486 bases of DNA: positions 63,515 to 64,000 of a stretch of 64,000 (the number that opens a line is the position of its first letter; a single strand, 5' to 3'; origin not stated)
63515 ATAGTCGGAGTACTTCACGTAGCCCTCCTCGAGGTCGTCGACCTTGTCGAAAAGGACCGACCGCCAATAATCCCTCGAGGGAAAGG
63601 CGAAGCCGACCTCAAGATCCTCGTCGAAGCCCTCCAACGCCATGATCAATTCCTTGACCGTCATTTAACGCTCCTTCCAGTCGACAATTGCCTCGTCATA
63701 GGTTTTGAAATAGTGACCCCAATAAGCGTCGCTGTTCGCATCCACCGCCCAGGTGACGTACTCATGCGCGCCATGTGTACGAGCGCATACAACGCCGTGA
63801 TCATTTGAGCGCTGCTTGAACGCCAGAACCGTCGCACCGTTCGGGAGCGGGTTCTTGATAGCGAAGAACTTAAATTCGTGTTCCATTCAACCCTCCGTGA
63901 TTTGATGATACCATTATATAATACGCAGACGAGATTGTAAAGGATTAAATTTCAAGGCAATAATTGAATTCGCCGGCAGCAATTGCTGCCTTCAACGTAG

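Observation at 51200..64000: Compositionally distinct high-GC island of about 45 small genes, each with its own promoter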

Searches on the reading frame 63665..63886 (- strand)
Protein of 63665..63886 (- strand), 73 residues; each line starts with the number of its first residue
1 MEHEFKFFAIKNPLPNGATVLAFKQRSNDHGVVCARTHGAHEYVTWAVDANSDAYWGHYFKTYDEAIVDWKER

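Call 29: find_encoding_contigs(protein=window:63665-63886:-, flank=10000, max_places=6)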
Protein window:63665-63886:- (73 aa): 1 contig read that carries it; 1 place shown.
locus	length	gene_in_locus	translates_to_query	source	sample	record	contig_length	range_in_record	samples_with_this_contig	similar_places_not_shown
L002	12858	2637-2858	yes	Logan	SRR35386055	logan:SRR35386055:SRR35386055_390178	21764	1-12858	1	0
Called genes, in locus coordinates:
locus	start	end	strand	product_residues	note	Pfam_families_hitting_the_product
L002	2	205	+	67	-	?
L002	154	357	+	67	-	-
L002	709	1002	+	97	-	-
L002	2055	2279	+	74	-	-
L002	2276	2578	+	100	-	-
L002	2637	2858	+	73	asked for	-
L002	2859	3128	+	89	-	-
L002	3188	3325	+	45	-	-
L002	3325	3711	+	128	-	-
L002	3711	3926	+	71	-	-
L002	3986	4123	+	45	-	-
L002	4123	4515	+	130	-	-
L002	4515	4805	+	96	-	-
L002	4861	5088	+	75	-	-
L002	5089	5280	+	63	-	-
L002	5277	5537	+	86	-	-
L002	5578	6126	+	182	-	PF10263:SprT-like (weak)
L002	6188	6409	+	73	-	-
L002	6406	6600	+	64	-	-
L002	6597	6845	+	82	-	-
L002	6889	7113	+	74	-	-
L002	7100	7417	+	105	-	-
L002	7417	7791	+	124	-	-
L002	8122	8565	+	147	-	-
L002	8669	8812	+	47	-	-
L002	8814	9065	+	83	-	-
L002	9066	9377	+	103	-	PF20274:cREC_REC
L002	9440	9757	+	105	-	-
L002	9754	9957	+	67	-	-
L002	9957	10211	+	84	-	-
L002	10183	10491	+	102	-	-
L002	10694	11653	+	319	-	PF06067:DUF932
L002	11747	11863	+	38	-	PF09723:Zn_ribbon_8 (weak), PF14369:Zn_ribbon_19 (weak)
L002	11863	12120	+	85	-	-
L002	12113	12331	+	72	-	-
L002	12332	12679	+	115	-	-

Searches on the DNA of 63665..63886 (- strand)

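Call 42: search_rna_families(source=L002, start=1, end=2700, threshold=evalue, max_evalue=1)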
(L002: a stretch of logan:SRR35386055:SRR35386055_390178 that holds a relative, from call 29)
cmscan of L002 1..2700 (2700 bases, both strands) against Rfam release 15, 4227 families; matches with E-value up to 1: 0.
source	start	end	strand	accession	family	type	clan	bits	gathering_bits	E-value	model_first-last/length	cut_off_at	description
